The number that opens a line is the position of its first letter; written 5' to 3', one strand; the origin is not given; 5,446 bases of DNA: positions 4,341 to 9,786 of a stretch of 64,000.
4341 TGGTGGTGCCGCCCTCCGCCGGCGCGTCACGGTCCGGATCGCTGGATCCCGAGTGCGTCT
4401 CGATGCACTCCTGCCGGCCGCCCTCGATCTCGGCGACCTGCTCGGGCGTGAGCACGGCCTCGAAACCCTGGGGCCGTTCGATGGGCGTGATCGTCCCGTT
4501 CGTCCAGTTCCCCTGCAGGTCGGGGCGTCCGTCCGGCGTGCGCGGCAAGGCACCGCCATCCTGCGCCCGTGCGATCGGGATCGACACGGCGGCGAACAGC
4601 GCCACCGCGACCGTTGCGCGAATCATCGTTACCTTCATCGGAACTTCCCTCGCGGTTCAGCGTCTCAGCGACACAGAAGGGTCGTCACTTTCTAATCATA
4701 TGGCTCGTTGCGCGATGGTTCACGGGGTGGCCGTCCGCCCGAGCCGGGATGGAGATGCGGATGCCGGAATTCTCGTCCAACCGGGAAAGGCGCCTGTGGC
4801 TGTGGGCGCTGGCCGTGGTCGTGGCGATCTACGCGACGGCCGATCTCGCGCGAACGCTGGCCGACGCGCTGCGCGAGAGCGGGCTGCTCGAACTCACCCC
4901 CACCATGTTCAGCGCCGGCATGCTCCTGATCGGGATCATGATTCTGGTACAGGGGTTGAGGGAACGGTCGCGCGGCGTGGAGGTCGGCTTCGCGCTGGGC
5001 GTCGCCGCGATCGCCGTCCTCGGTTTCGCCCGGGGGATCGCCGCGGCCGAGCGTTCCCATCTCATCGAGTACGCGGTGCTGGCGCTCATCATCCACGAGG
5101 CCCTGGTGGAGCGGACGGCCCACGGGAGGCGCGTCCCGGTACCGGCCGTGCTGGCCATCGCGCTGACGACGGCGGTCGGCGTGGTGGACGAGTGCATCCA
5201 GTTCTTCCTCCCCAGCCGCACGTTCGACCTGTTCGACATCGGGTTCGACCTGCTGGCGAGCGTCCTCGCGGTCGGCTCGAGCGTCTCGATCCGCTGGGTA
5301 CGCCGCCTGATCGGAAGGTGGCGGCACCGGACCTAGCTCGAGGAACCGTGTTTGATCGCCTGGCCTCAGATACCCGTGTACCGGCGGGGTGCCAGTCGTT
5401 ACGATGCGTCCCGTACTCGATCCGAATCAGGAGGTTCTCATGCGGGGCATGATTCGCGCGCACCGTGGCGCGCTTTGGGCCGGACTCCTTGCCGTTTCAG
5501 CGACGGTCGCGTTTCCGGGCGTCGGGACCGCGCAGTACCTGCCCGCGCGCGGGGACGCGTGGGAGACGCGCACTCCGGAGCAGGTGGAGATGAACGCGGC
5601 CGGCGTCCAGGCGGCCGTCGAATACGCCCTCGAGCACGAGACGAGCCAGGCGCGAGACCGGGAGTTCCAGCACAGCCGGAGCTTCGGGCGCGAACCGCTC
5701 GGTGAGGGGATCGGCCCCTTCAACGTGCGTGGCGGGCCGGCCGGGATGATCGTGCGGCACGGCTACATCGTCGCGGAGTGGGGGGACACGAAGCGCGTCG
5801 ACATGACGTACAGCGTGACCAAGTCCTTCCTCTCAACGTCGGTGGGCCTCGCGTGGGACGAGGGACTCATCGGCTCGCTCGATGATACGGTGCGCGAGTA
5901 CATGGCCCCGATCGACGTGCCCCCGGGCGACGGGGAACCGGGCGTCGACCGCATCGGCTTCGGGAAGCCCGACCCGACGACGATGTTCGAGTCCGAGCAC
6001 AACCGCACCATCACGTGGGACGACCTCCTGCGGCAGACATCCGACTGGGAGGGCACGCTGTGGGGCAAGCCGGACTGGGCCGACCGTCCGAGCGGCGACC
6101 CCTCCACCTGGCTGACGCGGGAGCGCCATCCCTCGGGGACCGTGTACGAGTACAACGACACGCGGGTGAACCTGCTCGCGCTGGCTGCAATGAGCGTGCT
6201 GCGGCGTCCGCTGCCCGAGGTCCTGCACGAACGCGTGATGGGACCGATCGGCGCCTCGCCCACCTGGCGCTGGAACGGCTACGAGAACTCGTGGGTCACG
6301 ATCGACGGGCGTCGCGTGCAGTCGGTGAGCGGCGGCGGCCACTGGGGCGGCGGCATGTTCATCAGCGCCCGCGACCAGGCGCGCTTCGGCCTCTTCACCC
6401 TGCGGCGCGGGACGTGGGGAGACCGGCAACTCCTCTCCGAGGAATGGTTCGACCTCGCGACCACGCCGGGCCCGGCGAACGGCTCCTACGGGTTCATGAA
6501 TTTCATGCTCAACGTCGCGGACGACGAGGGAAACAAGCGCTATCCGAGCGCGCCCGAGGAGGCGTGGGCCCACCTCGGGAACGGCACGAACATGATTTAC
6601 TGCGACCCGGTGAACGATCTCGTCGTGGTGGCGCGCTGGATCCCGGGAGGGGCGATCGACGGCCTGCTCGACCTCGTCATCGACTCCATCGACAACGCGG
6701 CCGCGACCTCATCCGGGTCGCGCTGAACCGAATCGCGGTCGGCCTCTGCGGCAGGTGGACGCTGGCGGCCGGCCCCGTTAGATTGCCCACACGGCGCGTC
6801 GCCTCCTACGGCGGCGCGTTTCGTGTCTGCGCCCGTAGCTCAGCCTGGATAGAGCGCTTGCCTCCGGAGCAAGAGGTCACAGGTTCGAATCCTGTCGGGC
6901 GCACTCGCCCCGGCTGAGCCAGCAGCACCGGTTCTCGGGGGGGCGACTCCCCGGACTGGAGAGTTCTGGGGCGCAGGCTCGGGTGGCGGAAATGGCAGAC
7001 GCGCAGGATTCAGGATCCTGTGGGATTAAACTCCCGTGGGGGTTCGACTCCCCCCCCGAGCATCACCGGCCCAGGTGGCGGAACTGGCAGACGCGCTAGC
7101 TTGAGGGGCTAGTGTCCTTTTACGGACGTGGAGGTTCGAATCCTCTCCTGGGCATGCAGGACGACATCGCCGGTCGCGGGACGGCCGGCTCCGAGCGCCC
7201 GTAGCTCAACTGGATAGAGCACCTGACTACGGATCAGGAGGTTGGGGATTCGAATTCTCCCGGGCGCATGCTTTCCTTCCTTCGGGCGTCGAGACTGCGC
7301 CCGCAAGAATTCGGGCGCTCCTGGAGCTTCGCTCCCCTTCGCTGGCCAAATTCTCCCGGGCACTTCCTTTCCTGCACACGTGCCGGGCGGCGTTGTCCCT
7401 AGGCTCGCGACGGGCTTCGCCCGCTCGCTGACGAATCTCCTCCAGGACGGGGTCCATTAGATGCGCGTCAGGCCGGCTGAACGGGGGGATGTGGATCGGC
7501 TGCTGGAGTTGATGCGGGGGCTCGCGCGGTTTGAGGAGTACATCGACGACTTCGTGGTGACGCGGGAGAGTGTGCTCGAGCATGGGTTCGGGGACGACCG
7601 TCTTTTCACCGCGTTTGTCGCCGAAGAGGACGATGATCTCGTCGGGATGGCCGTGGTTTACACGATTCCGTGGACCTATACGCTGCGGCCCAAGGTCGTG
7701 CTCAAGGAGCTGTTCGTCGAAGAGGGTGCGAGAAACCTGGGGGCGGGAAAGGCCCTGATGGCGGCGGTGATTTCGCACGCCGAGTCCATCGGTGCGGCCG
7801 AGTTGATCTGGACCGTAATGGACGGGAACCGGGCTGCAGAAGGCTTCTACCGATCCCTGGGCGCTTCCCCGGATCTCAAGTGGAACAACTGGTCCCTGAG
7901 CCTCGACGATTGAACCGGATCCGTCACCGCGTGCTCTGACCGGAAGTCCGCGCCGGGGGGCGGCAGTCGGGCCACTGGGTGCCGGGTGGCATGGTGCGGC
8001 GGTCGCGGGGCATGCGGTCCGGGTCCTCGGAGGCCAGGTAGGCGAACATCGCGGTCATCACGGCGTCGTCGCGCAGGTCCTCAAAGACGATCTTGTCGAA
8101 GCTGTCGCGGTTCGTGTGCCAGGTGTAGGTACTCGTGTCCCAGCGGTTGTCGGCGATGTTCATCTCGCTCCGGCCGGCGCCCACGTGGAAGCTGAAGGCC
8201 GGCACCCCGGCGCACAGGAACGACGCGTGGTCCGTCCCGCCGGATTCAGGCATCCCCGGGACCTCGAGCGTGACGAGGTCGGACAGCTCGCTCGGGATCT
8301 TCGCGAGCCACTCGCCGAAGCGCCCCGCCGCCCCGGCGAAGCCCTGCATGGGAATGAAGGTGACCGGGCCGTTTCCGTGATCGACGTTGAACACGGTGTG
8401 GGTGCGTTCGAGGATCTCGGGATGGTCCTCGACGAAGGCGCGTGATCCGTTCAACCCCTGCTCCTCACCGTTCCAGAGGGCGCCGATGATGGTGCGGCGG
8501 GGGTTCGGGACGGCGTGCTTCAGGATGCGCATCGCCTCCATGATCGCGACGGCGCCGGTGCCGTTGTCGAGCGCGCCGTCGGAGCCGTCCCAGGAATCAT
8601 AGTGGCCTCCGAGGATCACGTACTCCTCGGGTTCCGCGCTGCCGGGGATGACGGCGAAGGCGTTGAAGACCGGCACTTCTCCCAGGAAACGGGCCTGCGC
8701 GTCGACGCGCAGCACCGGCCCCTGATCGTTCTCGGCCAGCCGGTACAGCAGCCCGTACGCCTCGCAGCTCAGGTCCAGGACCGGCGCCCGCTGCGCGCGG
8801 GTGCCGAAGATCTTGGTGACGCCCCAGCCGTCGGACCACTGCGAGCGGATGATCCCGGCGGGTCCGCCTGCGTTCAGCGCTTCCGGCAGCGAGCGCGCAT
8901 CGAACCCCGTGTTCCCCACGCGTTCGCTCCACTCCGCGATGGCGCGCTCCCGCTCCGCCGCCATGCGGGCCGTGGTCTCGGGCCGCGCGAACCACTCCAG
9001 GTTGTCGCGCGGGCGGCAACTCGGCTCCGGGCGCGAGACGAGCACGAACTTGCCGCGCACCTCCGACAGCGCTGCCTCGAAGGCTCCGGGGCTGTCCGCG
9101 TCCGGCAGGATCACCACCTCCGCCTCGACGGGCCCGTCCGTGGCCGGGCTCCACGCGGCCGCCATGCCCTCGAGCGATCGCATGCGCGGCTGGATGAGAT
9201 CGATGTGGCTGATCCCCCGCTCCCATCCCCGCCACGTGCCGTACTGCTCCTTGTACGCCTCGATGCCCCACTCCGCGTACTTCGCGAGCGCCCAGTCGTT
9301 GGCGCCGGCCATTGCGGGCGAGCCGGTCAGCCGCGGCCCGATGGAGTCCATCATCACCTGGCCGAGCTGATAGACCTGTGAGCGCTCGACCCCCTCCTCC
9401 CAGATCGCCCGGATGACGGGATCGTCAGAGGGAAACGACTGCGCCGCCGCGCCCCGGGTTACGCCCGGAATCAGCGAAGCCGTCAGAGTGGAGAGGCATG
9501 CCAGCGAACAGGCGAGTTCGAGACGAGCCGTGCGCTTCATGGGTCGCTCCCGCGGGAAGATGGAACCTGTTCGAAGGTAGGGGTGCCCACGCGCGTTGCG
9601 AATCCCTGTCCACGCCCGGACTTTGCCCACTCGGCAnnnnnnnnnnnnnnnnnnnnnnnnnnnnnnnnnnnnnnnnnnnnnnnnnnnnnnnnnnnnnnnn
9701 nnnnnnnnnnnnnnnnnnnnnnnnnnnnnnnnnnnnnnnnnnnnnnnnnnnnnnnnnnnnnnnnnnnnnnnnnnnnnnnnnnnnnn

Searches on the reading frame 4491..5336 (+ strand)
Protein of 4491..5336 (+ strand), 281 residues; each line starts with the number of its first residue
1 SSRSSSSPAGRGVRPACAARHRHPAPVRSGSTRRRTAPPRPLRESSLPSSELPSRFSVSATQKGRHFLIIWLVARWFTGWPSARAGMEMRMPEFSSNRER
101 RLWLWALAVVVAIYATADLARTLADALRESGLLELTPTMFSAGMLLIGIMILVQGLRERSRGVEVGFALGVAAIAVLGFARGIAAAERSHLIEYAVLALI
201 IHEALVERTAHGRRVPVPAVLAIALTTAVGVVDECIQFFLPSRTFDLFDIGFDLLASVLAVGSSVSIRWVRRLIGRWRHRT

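Call 74: search_protein_families(library=pfam, proteins=[window:4491-5336:+], max_evalue=0.0001)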
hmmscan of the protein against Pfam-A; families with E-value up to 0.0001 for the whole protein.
window:4491-5336:+ (281 aa): 1 family
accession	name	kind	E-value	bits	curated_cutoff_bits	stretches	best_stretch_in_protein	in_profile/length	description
PF04892.17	VanZ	-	5.7e-06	27.4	30.1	1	189-262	60-120/126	VanZ like family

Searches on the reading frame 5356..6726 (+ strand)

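Call 74: search_protein_families(library=pfam, proteins=[window:5356-6726:+], max_evalue=0.0001)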
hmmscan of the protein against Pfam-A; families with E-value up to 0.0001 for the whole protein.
window:5356-6726:+ (456 aa): 1 family
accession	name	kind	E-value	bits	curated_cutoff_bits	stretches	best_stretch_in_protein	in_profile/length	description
PF00144.29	Beta-lactamase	-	3.5e-17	63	27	1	151-425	52-305/329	Beta-lactamase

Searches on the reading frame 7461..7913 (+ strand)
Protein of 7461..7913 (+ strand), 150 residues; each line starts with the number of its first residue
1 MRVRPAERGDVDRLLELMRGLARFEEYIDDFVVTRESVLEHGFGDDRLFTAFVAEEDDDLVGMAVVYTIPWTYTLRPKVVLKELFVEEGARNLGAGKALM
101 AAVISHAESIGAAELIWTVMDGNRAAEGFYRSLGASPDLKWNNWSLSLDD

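Call 74: search_protein_families(library=pfam, proteins=[window:7461-7913:+], max_evalue=0.0001)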
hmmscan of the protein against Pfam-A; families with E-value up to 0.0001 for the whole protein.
window:7461-7913:+ (150 aa): 3 families
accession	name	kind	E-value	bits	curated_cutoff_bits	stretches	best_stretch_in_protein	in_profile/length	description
PF00583.31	Acetyltransf_1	-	2.5e-16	60.4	20.7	1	39-134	24-115/116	Acetyltransferase (GNAT) family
PF13508.13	Acetyltransf_7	-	2e-12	47.7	27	1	50-134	4-81/84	Acetyltransferase (GNAT) domain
PF13673.13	Acetyltransf_10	-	2.4e-08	34.4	23.6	1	38-134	21-106/128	Acetyltransferase (GNAT) domain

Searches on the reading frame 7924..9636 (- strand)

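Call 74: search_protein_families(library=pfam, proteins=[window:7924-9636:-], max_evalue=0.0001)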
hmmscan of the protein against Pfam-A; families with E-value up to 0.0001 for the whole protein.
window:7924-9636:- (570 aa): 2 families
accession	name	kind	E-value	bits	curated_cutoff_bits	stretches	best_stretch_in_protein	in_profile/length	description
PF04389.22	Peptidase_M28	-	1.3e-33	116.8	21.3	1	325-519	1-180/193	Peptidase family M28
PF01546.33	Peptidase_M20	-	9.7e-06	26.1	24.6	1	354-488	32-177/206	Peptidase family M20/M25/M40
